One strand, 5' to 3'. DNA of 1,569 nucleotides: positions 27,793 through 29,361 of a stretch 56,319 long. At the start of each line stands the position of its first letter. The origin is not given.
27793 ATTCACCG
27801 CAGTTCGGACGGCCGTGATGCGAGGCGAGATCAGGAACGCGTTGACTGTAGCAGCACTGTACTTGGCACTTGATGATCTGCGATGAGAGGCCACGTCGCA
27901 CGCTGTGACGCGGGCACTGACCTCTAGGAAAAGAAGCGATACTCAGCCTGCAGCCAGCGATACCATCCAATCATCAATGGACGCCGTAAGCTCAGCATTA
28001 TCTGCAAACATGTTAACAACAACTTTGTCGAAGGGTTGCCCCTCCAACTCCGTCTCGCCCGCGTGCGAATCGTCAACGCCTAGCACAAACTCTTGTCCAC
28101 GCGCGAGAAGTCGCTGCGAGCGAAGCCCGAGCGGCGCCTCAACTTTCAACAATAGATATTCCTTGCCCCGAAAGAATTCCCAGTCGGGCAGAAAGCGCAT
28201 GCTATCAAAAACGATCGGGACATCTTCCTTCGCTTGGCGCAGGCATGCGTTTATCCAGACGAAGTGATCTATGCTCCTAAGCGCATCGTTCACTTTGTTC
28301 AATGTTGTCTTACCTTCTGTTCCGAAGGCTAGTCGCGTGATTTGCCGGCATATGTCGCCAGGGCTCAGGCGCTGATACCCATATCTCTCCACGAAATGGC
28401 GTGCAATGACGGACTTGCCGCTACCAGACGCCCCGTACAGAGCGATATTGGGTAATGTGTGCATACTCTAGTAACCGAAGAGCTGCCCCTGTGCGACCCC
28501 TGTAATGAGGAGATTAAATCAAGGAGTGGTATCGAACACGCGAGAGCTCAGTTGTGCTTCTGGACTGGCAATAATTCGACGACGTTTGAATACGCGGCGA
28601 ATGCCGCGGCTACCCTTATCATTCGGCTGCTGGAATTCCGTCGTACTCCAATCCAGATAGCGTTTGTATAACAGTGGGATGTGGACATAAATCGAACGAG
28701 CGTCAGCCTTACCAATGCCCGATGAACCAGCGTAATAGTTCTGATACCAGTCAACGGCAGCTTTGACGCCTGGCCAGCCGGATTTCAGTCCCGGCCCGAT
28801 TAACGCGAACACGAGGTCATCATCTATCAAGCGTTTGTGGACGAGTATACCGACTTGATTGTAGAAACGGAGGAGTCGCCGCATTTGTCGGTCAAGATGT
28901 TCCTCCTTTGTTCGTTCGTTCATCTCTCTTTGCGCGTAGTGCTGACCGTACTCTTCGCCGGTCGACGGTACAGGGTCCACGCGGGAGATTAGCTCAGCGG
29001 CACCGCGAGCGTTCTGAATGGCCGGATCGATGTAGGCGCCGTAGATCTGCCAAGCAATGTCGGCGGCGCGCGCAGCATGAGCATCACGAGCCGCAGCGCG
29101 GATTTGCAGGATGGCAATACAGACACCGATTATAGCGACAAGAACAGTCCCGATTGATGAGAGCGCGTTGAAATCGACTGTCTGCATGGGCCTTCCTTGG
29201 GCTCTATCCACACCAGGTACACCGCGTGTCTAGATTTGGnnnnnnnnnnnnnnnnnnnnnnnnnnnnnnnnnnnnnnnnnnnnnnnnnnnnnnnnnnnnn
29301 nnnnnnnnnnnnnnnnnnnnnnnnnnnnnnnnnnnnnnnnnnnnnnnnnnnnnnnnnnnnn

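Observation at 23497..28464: HD / nucleosidase-fusion / orphan NAD-domain / Nudix operon with a convergent P-loop kinase on an integrase-bounded island: candidate undescribed nucleotide-targeting conflict system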

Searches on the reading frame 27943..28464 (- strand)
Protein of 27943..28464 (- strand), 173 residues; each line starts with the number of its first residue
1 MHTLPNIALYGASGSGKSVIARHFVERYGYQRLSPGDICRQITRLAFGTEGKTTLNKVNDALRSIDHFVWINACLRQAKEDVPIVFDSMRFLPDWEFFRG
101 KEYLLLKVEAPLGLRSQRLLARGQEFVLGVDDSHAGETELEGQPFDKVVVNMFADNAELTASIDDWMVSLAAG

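Call 3: search_protein_families(library=pfam, proteins=[window:27943-28464:-], max_evalue=0.01)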
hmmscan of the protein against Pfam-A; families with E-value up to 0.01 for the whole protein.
window:27943-28464:- (173 aa): 9 families
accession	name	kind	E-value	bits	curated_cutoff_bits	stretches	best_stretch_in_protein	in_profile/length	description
PF13238.12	AAA_18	-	3e-06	28.1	29.4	1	7-125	1-114/128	AAA domain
PF13671.12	AAA_33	-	3.2e-06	27.9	27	1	8-56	3-46/143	AAA domain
PF13191.12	AAA_16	-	4.3e-05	24.5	32.6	1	3-99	23-104/167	AAA ATPase domain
PF13207.12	AAA_17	-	5.4e-05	23.9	27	1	10-57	1-48/136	AAA domain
PF13521.12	AAA_28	-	0.00048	20.8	27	1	7-87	2-80/164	AAA domain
PF02224.24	Cytidylate_kin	-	0.00069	19.8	26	1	7-48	1-42/211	Cytidylate kinase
PF00406.28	ADK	-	0.001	19.7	26.8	1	9-50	1-44/151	Adenylate kinase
PF13401.12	AAA_22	-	0.0048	17.6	27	1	6-36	7-33/130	AAA domain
PF24883.2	NPHP3_N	-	0.0091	16.6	24.8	0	8-65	26-75/164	Nephrocystin 3, N-terminal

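Call 4: search_protein_families(library=padloc, proteins=[window:27943-28464:-], max_evalue=0.01)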
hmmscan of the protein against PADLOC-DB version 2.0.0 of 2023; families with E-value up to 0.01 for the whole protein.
window:27943-28464:- (173 aa): 1 family
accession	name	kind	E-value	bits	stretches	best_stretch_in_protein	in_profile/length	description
PDLC04140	mad8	-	0.0012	16.5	1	5-50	28-67/314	mads_8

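Call 39: search_solved_structures(query=window:27943-28464:-, max_evalue=1)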
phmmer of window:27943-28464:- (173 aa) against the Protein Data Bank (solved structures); distinct sequences matched with E-value up to 1: 77 (the best 60 are shown).
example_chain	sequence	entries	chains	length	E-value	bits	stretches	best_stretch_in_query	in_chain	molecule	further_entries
8x1g_A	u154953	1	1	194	7.3e-05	25.7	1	8-133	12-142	Adenylate kinase isoenzyme 1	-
5ycf_B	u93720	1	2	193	8.6e-05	25.5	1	8-126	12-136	Adenylate kinase isoenzyme 1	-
5ycd_A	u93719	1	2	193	9.3e-05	25.4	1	8-127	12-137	Adenylayte kinase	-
1z83_A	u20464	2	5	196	0.0001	25.2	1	8-133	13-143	Adenylate kinase 1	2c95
7x7s_A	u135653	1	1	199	0.00013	24.9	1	8-133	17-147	Adenylate kinase isoenzyme 1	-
3adk_A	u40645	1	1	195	0.00048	23.1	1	8-132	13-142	ADENYLATE KINASE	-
8pvw_A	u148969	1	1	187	0.00098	22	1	7-125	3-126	Adenylate kinase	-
4mkh_A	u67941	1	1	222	0.001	22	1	6-57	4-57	Adenylate kinase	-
4qbf_A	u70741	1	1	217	0.0011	21.8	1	6-57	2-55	Adenylate kinase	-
5x6l_A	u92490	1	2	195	0.0012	21.8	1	8-126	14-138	adenylate kinase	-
7de3_A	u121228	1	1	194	0.0014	21.6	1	8-60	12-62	Adenylate kinase isoenzyme 1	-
5xru_A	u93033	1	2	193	0.0016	21.4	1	8-126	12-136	adenylate kinase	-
5x6k_A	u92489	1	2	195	0.0017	21.3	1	8-126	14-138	adenylate kinase isoenzyme 1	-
5ycc_A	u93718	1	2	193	0.0022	20.9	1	8-126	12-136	adenylate kinase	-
5ycb_A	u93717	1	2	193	0.0022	20.9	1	8-126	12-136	adenylate kinase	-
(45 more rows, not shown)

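Call 51: search_protein_families(library=ncbifam, proteins=[window:27943-28464:-], max_evalue=0.01)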
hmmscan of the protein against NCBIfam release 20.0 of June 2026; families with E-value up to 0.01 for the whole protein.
window:27943-28464:- (173 aa): 14 families
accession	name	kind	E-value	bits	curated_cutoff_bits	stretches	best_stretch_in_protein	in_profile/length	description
NF001387.0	PRK00279.2-5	equivalog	3.3e-06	26.8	373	1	6-59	2-57/224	adenylate kinase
TIGR00017.1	cmk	equivalog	3.4e-05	23.6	135.55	1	5-47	3-45/217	(d)CMP kinase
TIGR01351.1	adk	subfamily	3.5e-05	23.5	168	1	7-46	2-41/212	adenylate kinase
TIGR01360.1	aden_kin_iso1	equivalog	0.00029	20.6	284.1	1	7-42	6-41/188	adenylate kinase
NF001381.0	PRK00279.1-3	equivalog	0.0003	20.6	187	1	6-43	2-39/188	adenylate kinase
TIGR02173.1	cyt_kin_arch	equivalog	0.00077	19.5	102.1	1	7-66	3-62/169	(d)CMP kinase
NF011105.0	PRK14532.1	equivalog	0.0017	17.9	162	1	6-61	2-55/189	adenylate kinase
NF001379.0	PRK00279.1-1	equivalog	0.0024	17.3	268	1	7-44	3-40/216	adenylate kinase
NF010381.0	PRK13808.1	equivalog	0.0036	16.8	426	1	8-41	4-37/335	adenylate kinase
TIGR01359.1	UMP_CMP_kin_fam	subfamily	0.0049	16.8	207.6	1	10-45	5-40/185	UMP-CMP kinase family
NF010004.0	PRK13477.1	equivalog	0.0053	15.2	524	1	4-49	285-330/514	bifunctional pantoate--beta-alanine ligase/(d)CMP kinase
NF005252.0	PRK06762.1-3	equivalog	0.006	16.4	258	1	7-31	14-38/189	hypothetical protein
NF008994.0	PRK12337.1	equivalog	0.0062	15.1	603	1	8-50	266-308/492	2-phosphoglycerate kinase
NF001380.0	PRK00279.1-2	equivalog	0.0064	15.9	251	0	6-43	2-39/216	adenylate kinase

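Call 87: search_solved_structures(query=A7, max_evalue=0.01)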
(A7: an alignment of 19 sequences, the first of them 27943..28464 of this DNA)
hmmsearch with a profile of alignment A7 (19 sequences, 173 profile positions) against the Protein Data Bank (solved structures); distinct sequences matched with E-value up to 0.01: 155 (the best 60 are shown).
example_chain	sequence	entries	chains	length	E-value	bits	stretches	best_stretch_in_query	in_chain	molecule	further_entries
9fqr_Xf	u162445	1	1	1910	4.8e-10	42.5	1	5-56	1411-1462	Cilia- and flagella-associated protein 276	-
9d2f_A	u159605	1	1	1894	2.7e-09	40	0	5-46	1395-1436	Adenylate kinase 9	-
7xnd_B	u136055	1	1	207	4.6e-07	32.8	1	57-169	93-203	Phosphomevalonate kinase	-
5ycf_B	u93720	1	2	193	2.3e-06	30.5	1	5-141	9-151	Adenylate kinase isoenzyme 1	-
5ycd_A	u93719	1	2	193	2.3e-06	30.5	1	5-141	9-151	Adenylayte kinase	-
8pvw_A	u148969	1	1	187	4.6e-06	29.5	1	6-125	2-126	Adenylate kinase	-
4pzl_A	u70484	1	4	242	4.9e-06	29.4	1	4-55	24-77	Adenylate kinase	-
8x1g_A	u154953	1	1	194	5.4e-06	29.3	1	5-135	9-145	Adenylate kinase isoenzyme 1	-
4mkh_A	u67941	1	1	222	5.6e-06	29.2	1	5-44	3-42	Adenylate kinase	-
1z83_A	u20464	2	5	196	8.3e-06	28.7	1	5-134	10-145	Adenylate kinase 1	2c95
5xru_A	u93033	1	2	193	8.4e-06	28.6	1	5-141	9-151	adenylate kinase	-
7x7s_A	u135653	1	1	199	8.5e-06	28.6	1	5-134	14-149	Adenylate kinase isoenzyme 1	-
5x6l_A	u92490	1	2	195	1e-05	28.4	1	5-141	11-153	adenylate kinase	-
3adk_A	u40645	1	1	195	1.1e-05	28.3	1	5-134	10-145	ADENYLATE KINASE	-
5eje_A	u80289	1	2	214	1.2e-05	28.2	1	6-69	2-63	Adenylate kinase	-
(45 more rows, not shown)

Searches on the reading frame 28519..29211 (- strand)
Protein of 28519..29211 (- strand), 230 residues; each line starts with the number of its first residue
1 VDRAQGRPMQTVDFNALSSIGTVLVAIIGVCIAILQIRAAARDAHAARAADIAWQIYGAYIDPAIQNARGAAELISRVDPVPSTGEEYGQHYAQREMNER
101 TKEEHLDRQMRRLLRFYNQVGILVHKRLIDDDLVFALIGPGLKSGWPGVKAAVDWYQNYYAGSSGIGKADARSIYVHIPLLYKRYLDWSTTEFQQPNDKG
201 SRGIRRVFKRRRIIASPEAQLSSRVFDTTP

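Call 3: search_protein_families(library=pfam, proteins=[window:28519-29211:-], max_evalue=0.01)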
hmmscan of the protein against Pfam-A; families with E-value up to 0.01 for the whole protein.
window:28519-29211:- (230 aa): 1 family
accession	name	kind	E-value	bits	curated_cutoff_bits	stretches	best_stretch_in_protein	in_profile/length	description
PF15956.11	DUF4760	-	4.2e-06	27.4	25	1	24-156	2-121/141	Domain of unknown function (DUF4760)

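Call 4: search_protein_families(library=padloc, proteins=[window:28519-29211:-], max_evalue=0.01)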
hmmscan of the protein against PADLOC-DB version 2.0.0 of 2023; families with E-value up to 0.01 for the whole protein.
window:28519-29211:- (230 aa): 1 family
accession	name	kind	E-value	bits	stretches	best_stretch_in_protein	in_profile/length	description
PDLC03821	Drt1b|RTasTM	-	0.001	17.3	1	14-69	17-68/151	DRT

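Call 51: search_protein_families(library=ncbifam, proteins=[window:28519-29211:-], max_evalue=0.01)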
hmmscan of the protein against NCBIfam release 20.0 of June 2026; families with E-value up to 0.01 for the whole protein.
window:28519-29211:- (230 aa): 0 families
